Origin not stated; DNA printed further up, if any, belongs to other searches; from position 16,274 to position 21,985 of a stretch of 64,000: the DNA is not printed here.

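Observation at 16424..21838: Four-domain voltage-gated channel with a non-canonical R/S/D/D pore ring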

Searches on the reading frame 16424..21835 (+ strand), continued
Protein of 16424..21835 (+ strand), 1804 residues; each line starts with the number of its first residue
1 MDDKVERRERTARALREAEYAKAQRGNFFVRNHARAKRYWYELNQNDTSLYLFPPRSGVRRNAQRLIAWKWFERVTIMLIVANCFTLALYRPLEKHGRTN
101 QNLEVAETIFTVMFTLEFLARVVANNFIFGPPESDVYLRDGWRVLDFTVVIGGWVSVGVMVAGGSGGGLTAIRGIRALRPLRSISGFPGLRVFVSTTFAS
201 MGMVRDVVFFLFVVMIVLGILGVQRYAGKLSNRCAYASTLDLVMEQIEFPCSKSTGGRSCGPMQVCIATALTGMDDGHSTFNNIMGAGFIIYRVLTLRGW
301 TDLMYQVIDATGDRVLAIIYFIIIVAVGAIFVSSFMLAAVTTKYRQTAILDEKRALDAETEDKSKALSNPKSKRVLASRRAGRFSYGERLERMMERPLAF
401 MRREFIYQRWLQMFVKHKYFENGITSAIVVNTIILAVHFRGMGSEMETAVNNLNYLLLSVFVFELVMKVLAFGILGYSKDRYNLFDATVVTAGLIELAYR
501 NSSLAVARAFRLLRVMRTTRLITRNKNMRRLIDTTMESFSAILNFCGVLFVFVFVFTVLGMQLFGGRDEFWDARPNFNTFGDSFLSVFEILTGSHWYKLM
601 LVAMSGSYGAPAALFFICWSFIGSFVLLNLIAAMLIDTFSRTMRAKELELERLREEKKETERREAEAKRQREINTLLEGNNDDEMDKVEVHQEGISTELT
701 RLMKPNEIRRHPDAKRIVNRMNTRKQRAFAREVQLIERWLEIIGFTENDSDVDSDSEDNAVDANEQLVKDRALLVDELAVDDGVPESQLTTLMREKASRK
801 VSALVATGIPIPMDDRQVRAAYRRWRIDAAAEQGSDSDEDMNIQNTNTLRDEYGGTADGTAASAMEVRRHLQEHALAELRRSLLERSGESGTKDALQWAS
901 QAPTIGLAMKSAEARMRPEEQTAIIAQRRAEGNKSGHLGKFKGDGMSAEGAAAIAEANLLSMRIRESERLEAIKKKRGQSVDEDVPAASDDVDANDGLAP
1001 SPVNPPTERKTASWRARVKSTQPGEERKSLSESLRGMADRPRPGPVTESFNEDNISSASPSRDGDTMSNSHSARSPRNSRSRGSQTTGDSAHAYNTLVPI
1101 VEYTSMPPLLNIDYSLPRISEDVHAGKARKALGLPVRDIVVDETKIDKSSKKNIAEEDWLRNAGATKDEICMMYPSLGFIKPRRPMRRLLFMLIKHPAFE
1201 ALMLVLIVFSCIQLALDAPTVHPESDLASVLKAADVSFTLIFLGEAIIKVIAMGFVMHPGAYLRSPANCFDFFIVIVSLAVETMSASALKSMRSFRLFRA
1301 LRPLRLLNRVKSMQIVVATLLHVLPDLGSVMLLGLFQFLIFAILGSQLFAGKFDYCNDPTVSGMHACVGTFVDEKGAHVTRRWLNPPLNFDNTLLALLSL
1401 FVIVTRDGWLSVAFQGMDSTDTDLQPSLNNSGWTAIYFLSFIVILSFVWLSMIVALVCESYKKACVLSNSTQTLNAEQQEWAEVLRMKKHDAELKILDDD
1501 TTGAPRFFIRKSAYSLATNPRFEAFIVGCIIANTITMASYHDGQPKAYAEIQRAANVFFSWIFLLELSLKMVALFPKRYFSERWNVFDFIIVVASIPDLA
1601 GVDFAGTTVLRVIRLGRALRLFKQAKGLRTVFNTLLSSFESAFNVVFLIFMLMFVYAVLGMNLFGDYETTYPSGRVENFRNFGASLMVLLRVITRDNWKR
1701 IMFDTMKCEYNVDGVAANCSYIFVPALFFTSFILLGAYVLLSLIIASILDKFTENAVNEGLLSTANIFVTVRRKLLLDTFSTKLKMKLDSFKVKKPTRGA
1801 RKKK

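Call 7: find_homologous_proteins(query=window:16424-21835:+, max_evalue=1e-20)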
Query window:16424-21835:+ (1804 aa): 122 proteins with E <= 1e-20 among 8000 candidates; the best 120 are listed.
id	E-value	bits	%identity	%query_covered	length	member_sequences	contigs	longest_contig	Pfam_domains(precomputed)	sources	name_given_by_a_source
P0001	0.0e+0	4045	100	100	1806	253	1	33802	PF08016.19,PF00520.38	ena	-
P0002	0.0e+0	2619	65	99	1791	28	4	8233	PF08016.19,PF00520.38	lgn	-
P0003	0.0e+0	2611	65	98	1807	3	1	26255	PF08016.19,PF00520.38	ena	-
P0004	0.0e+0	2502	62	99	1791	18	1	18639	PF08016.19,PF00520.38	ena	-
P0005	0.0e+0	2436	63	96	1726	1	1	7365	PF08016.19,PF00520.38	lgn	-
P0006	0.0e+0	2431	61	100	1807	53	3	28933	PF08016.19,PF00520.38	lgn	-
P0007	0.0e+0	2397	61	99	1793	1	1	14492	PF08016.19,PF00520.38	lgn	-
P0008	0.0e+0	2392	61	99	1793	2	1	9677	PF08016.19,PF00520.38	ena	-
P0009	0.0e+0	2392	61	99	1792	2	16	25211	PF08016.19,PF00520.38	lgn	-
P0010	0.0e+0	2392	61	98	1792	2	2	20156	PF08016.19,PF00520.38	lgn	-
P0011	0.0e+0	2387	61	99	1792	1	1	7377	PF08016.19,PF00520.38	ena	-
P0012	0.0e+0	2375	61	99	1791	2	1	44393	PF08016.19,PF00520.38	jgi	-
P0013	0.0e+0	2375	61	99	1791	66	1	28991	PF08016.19,PF00520.38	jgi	-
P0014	0.0e+0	2363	61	98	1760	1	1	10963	PF08016.19,PF00520.38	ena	-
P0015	0.0e+0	2252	58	99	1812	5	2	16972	PF08016.19,PF00520.38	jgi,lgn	-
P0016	6.9e-181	622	31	32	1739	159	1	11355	PF08016.19,PF16905.11,PF00520.38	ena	-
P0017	1.3e-174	601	34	32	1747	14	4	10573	PF08016.19,PF16905.11,PF00520.38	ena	-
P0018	3.2e-155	537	30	33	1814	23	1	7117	PF08016.19,PF16905.11,PF00520.38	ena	-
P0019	3.9e-154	533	32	31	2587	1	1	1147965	PF08016.19,PF00520.38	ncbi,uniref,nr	ncbi:voltage-dependent T-type calcium channel subunit alpha-1G-like isoform X3 [Pogonomyrmex barbatu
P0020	4.2e-154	533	32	31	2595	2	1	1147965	PF08016.19,PF00520.38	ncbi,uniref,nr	ncbi:voltage-dependent T-type calcium channel subunit alpha-1G-like isoform X4 [Pogonomyrmex barbatu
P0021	9.0e-154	532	32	31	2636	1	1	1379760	PF08016.19,PF00520.38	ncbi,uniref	ncbi:ca[2+]-channel protein alpha[[1]] subunit T isoform X3 [Temnothorax nylanderi]|uniref:ca[2+]-ch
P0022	5.8e-153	529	32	31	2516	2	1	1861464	PF08016.19,PF00520.38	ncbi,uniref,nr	ncbi:PREDICTED: voltage-dependent T-type calcium channel subunit alpha-1G isoform X2 [Dinoponera qua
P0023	7.9e-153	529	32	31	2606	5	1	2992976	PF08016.19,PF00520.38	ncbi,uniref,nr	ncbi:voltage-dependent T-type calcium channel subunit alpha-1G isoform X2 [Temnothorax curvispinosus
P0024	5.2e-150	520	32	31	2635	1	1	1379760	PF08016.19,PF00520.38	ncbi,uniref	ncbi:ca[2+]-channel protein alpha[[1]] subunit T isoform X4 [Temnothorax nylanderi]|uniref:ca[2+]-ch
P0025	1.1e-149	519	32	31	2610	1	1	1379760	PF08016.19,PF00520.38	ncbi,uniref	ncbi:ca[2+]-channel protein alpha[[1]] subunit T isoform X5 [Temnothorax nylanderi]|uniref:ca[2+]-ch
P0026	1.3e-149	518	32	31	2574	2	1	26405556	PF08016.19,PF00520.38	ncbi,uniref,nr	ncbi:voltage-dependent T-type calcium channel subunit alpha-1G isoform X4 [Solenopsis invicta]|unire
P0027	3.5e-149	517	32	31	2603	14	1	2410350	PF08016.19,PF00520.38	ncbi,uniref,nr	ncbi:voltage-dependent T-type calcium channel subunit alpha-1G-like isoform X4 [Odontomachus brunneu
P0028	3.7e-149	517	32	31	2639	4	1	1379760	PF08016.19,PF00520.38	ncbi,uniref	ncbi:ca[2+]-channel protein alpha[[1]] subunit T isoform X2 [Temnothorax nylanderi]|uniref:ca[2+]-ch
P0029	1.2e-148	515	32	31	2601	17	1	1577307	PF08016.19,PF00520.38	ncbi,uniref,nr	ncbi:PREDICTED: voltage-dependent T-type calcium channel subunit alpha-1G isoform X4 [Acromyrmex ech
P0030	1.0e-147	512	32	31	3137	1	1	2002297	PF08016.19,PF00520.38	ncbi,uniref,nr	ncbi:voltage-dependent T-type calcium channel subunit alpha-1G [Scaptodrosophila lebanonensis]|unire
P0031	3.0e-147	510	32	31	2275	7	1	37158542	PF08016.19,PF00520.38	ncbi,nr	ncbi:voltage-dependent T-type calcium channel subunit alpha-1G isoform X1 [Photinus pyralis]|nr:volt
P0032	4.8e-147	510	32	31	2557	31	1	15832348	PF08016.19,PF00520.38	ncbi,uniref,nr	ncbi:voltage-dependent T-type calcium channel subunit alpha-1G isoform X5 [Apis cerana]|uniref:volta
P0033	1.3e-146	508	32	31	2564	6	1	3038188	PF08016.19,PF00520.38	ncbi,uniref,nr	ncbi:voltage-dependent T-type calcium channel subunit alpha-1G isoform X2 [Apis laboriosa]|uniref:vo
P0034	2.7e-146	507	31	31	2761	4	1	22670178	PF08016.19,PF00520.38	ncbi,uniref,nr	ncbi:voltage-dependent T-type calcium channel subunit alpha-1G isoform X2 [Venturia canescens]|unire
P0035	6.5e-146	506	30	35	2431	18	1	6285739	PF08016.19,PF00520.38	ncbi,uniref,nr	ncbi:voltage-dependent T-type calcium channel subunit alpha-1G isoform X5 [Bradysia coprophila]|unir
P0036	6.0e-145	503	32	31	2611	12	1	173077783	PF08016.19,PF00520.38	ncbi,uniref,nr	ncbi:voltage-dependent T-type calcium channel subunit alpha-1G isoform X4 [Hermetia illucens]|uniref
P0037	9.7e-145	502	32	31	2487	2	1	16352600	PF08016.19,PF00520.38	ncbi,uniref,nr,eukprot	ncbi:voltage-dependent T-type calcium channel subunit alpha-1G isoform X4 [Apis mellifera]|uniref:Vo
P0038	1.4e-144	502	32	31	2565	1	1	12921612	PF08016.19,PF00520.38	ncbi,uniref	ncbi:ca[2+]-channel protein alpha[[1]] subunit T [Xylocopa sonorina]|uniref:ca[2+]-channel protein a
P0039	2.0e-144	501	32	31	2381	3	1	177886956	PF08016.19,PF14851.12,PF00520.38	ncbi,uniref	ncbi:voltage-dependent T-type calcium channel subunit alpha-1G isoform X2 [Periplaneta americana]|un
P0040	2.8e-143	497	32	31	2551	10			PF08016.19,PF00520.38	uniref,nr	uniref:voltage-dependent T-type calcium channel subunit alpha-1G isoform X2 n=1 Tax=Osmia lignaria T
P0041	2.4e-142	494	30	38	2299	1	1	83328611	PF08016.19,PF00520.38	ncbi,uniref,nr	ncbi:unnamed protein product [Phaedon cochleariae]|uniref:Ion transport domain-containing protein n=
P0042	5.8e-142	493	32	31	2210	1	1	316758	PF08016.19,PF00520.38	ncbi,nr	ncbi:hypothetical protein FQR65_LT14266 [Abscondita terminalis]|nr:hypothetical protein FQR65_LT1426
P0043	2.4e-140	488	32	31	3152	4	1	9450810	PF08016.19,PF00520.38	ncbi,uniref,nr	ncbi:uncharacterized protein LOC6652900 isoform X1 [Drosophila willistoni]|uniref:uncharacterized pr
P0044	3.4e-140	487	32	31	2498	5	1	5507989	PF08016.19,PF00520.38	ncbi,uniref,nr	ncbi:Voltage-dependent T-type calcium channel subunit alpha-1I [Trachymyrmex zeteki]|uniref:Voltage-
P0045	5.6e-139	483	32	31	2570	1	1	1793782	PF08016.19,PF00520.38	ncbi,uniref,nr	ncbi:Voltage-dependent T-type calcium channel subunit alpha-1G [Cyphomyrmex costatus]|uniref:Voltage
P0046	2.0e-136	475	31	26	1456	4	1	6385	PF08016.19,PF00520.38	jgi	-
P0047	2.4e-134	468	27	29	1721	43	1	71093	PF08016.19,PF16905.11,PF00520.38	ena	-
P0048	8.9e-134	466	29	39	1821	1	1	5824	PF08016.19,PF16905.11,PF00520.38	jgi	-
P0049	3.4e-133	464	31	34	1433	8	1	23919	PF08016.19,PF00520.38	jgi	jgi:voltage-dependent calcium channel L type alpha-1D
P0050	2.7e-132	461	30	43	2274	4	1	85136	PF08016.19,PF16905.11,PF00520.38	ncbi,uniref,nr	ncbi:hypothetical protein FNF28_05910 [Cafeteria roenbergensis]|uniref:Calcium-channel protein CCH1 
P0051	7.6e-128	446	30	34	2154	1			PF00520.38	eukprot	eukprot:TRINITY_DN10272_c0_g1_i1.p1 TRINITY_DN10272_c0_g1~~TRINITY_DN10272_c0_g1_i1.p1 ORF type:comp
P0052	8.0e-125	436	32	32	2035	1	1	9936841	PF08016.19,PF16905.11,PF00520.38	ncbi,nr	ncbi:unnamed protein product [Colias eurytheme]|nr:unnamed protein product [Colias eurytheme]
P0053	2.0e-124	435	29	32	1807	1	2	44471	PF08016.19,PF00520.38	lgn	-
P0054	3.7e-124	434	31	32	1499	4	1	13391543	PF08016.19,PF16905.11,PF00520.38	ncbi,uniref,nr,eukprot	ncbi:hypothetical protein PHYSODRAFT_467180 [Phytophthora sojae]|uniref:Voltage-gated Ion Channel (V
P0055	4.1e-124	434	31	34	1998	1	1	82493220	PF08016.19,PF11933.14,PF00520.38,PF24609.2,PF06512.19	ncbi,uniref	ncbi:sodium channel protein type 4 subunit alpha B-like [Liolophura sinensis]|uniref:sodium channel 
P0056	1.8e-123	432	33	31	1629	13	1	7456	PF08016.19,PF16905.11,PF00520.38,PF08763.18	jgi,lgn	-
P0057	1.9e-123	432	30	32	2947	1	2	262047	PF08016.19,PF00520.38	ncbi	ncbi:hypothetical protein ABPG74_017277 [Tetrahymena malaccensis]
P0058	3.4e-122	427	32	31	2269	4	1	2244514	PF08016.19,PF00520.38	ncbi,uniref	ncbi:ca[2+]-channel protein alpha[[1]] subunit T isoform X2 [Lasioglossum baleicum]|uniref:ca[2+]-ch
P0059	1.3e-121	426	29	32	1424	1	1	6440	PF08016.19,PF00520.38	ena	-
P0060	4.9e-121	424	30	32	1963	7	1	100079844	PF08016.19,PF00520.38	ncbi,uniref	ncbi:sodium channel protein 1 brain-like isoform X15 [Mytilus edulis]|uniref:sodium channel protein 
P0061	8.4e-121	423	30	32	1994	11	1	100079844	PF08016.19,PF00520.38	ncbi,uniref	ncbi:sodium channel protein 1 brain-like isoform X2 [Mytilus edulis]|uniref:sodium channel protein 1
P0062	2.6e-120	421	27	21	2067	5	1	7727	PF16905.11,PF00520.38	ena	-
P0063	2.8e-120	421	30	31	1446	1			PF08016.19,PF16905.11,PF00520.38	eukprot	eukprot:jgi/Phyca11/539928/estExt2_Genewise1Plus.C_PHYCAscaffold_40231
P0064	7.5e-118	413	28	32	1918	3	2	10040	PF08016.19,PF07646.22,PF16905.11,PF24681.2,PF13415.13,PF24981.2,PF01344.32,PF00520.38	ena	-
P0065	8.3e-118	413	30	18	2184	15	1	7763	PF08016.19,PF00520.38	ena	-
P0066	1.3e-117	412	31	31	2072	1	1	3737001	PF08016.19,PF00520.38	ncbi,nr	ncbi:hypothetical protein FQA39_LY03700 [Lamprigera yunnana]|nr:hypothetical protein FQA39_LY03700 [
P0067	1.4e-117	412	31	31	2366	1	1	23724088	PF08016.19,PF00520.38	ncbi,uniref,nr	ncbi:Ca-alpha1T [Drosophila busckii]|uniref:Ca-alpha1T n=1 Tax=Drosophila busckii TaxID=30019 RepID=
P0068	9.3e-117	409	29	32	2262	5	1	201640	PF08016.19,PF00610.28,PF00520.38,PF04142.22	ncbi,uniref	ncbi:hypothetical protein SO694_00088166 [Aureococcus anophagefferens]|uniref:DEP domain-containing 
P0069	1.4e-116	409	32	34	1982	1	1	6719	PF08016.19,PF00610.28,PF00520.38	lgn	-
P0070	1.2e-115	406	27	34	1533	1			PF08016.19,PF00520.38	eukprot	eukprot:PhF_6_TR36344/c0_g1_i1/m.53273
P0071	1.3e-114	402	30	32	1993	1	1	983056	PF08016.19,PF00520.38,PF24609.2,PF06512.19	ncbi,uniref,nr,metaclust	ncbi:sodium channel alpha-subunit SCAP1 [Aplysia californica]|uniref:Sodium channel protein n=1 Tax=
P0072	3.0e-113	398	31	16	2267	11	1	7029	PF08016.19,PF00520.38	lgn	-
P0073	1.4e-110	389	28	32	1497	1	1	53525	PF08016.19,PF16905.11,PF00520.38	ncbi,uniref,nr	ncbi:unnamed protein product [Phytophthora lilii]|uniref:Unnamed protein product n=1 Tax=Phytophthor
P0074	1.8e-110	389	32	31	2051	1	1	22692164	PF08016.19,PF00520.38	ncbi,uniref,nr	ncbi:voltage-dependent T-type calcium channel subunit alpha-1G isoform X5 [Drosophila busckii]|unire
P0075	2.6e-110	388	27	21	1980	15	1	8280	PF08016.19,PF00520.38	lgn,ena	-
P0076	4.0e-109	384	31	32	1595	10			PF08016.19,PF16905.11,PF00520.38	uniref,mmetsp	uniref:EF-hand domain-containing protein n=1 Tax=Leptocylindrus danicus TaxID=163516 RepID=A0A7S2PB2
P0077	1.4e-108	382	29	31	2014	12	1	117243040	PF08016.19,PF11933.14,PF00520.38,PF24609.2,PF06512.19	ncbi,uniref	ncbi:sodium channel protein type 2 subunit alpha isoform X3 [Ascaphus truei]|uniref:sodium channel p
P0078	2.1e-107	378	28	39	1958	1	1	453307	PF08016.19,PF00520.38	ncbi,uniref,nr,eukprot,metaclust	ncbi:voltage-gated Ion Channel superfamily [Thecamonas trahens ATCC 50062]|uniref:Calcium-channel pr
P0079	1.0e-106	376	30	16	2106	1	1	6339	PF08016.19,PF13499.13,PF00520.38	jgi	-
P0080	3.3e-106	374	28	34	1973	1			PF08016.19,PF11933.14,PF00520.38,PF24609.2,PF06512.19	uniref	uniref:Sodium channel protein n=1 Tax=Salarias fasciatus TaxID=181472 RepID=A0A672GAT1_SALFA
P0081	6.0e-104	367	26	31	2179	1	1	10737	PF08016.19,PF16905.11,PF00520.38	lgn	-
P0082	6.0e-103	364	30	29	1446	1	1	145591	PF08016.19,PF00520.38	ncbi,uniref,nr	ncbi:unnamed protein product [Phytophthora fragariaefolia]|uniref:Unnamed protein product n=1 Tax=Ph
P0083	9.3e-103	363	33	16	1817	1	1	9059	PF08016.19,PF13405.13,PF13499.13,PF13833.13,PF00520.38,PF13202.13,PF00036.39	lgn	-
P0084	6.6e-102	360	30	17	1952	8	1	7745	PF13405.13,PF13499.13,PF13833.13,PF00520.38,PF13202.13,PF00036.39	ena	-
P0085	7.2e-102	360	30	32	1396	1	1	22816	PF08016.19,PF00520.38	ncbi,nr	ncbi:hypothetical protein BBJ28_00010562 [Nothophytophthora sp. Chile5]|nr:hypothetical protein BBJ2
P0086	1.1e-101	359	32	32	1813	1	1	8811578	PF08016.19,PF16905.11,PF00520.38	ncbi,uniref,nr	ncbi:sodium channel protein 60E-like [Zerene cesonia]|uniref:sodium channel protein 60E-like n=1 Tax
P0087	2.1e-101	359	26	31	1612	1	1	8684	PF08016.19,PF16905.11,PF00520.38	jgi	jgi:hypothetical protein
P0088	2.3e-101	358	30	32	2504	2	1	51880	PF08016.19,PF00520.38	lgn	-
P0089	2.9e-101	358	26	31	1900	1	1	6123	PF08016.19,PF00520.38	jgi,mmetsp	mmetsp:Transcript_35025/g.89980 ORF Transcript_35025/g.89980 Transcript_35025/m.89980 type:complete 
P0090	2.9e-101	358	30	31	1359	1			PF08016.19,PF16905.11,PF00520.38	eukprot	eukprot:m.22459 g.22459 ORF g.22459 m.22459 type:complete len:1360 (+) comp11254_c0_seq3:204-4283(+)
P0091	3.4e-100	354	30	34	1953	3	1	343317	PF08016.19,PF00520.38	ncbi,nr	ncbi:Voltage-dependent calcium channel type D subunit alpha-1 [Diplonema papillatum]|nr:Voltage-depe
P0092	8.9e-100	353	29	32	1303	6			PF08016.19,PF00520.38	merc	-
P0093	3.6e-98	348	30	32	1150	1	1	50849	PF08016.19,PF00520.38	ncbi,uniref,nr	ncbi:unnamed protein product [Phytophthora fragariaefolia]|uniref:Unnamed protein product n=1 Tax=Ph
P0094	2.8e-97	345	29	32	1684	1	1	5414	PF08016.19,PF00520.38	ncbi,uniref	ncbi:Muscle calcium channel subunit alpha-1 (MDL-alpha-1) [Durusdinium trenchii]|uniref:Muscle calci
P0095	5.9e-97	344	27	35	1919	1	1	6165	PF08016.19,PF00520.38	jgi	-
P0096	9.6e-96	340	28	35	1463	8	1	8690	PF08016.19,PF16905.11,PF00520.38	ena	-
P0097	6.9e-95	337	24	39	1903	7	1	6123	PF08016.19,PF00520.38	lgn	-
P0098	1.0e-94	336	29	30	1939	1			PF16905.11,PF00520.38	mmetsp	mmetsp:Transcript_8879/g.23151 ORF Transcript_8879/g.23151 Transcript_8879/m.23151 type:complete len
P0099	4.2e-93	331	28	32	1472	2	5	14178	PF08016.19,PF00520.38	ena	-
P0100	4.6e-92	328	26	32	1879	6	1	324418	PF00520.38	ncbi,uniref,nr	ncbi:unnamed protein product [Polarella glacialis]|uniref:Ion transport domain-containing protein n=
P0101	1.2e-88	316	26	23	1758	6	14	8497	PF13405.13,PF13499.13,PF13833.13,PF00520.38,PF00036.39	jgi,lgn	jgi:hypothetical protein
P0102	1.2e-87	313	25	21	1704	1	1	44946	PF16905.11,PF00520.38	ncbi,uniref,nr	ncbi:Aste57867_22753 [Aphanomyces stellatus]|uniref:Aste57867_22753 protein n=1 Tax=Aphanomyces stel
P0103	4.0e-81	291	23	33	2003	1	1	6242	PF00520.38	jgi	-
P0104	7.5e-81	290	29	30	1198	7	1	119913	PF08016.19,PF16905.11,PF00520.38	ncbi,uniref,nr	ncbi:hypothetical protein PR002_g169 [Phytophthora rubi]|uniref:Ion transport domain-containing prot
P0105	1.8e-80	289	39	10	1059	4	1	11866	PF08016.19,PF00520.38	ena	-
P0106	2.5e-76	275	25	31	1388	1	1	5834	PF08016.19,PF16905.11,PF00520.38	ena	-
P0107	9.3e-75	270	28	24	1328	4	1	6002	PF08016.19,PF00520.38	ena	-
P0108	6.2e-73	264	27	35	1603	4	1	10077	PF08016.19,PF00520.38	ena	-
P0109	6.2e-73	264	28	33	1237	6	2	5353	PF08016.19,PF16905.11,PF00520.38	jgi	-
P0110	8.8e-72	260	32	33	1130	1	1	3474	PF08016.19,PF00520.38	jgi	jgi:hypothetical protein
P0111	8.4e-71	257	30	24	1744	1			PF16905.11,PF00520.38,PF24609.2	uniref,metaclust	uniref:Sodium channel protein n=1 Tax=Petromyzon marinus TaxID=7757 RepID=S4RAR1_PETMA|metaclust:sta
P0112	1.5e-67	246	28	29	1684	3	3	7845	PF00520.38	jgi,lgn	jgi:hypothetical protein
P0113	1.4e-64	236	28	29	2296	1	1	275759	PF08016.19,PF00520.38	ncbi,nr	ncbi:calcium channel protein [Allomyces javanicus]|nr:calcium channel protein [Allomyces javanicus]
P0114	1.7e-64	236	27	28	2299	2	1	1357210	PF08016.19,PF00520.38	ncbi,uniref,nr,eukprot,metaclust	ncbi:hypothetical protein AMAG_07472 [Allomyces macrogynus ATCC 38327]|uniref:Calcium-channel protei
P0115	1.5e-61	226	25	26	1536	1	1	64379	PF00610.28,PF00520.38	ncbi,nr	ncbi:calcium ion channel [Aureococcus anophagefferens]|nr:calcium ion channel [Aureococcus anophagef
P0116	2.9e-61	225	32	18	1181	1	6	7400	PF00520.38,PF00036.39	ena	-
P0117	1.1e-59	220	29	20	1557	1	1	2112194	PF16905.11,PF00520.38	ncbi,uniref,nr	ncbi:Ion transport protein-domain-containing protein [Radiomyces spectabilis]|uniref:Ion transport p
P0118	8.2e-53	197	25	32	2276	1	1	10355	PF00520.38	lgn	-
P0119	3.0e-52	196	26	29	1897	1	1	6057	PF08016.19,PF00520.38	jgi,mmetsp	mmetsp:Transcript_9736/g.36218 ORF Transcript_9736/g.36218 Transcript_9736/m.36218 type:complete len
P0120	1.0e-48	184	27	27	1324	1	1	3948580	PF00520.38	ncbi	ncbi:hypothetical protein P9112_003196 [Eukaryota sp. TZLM1-RC]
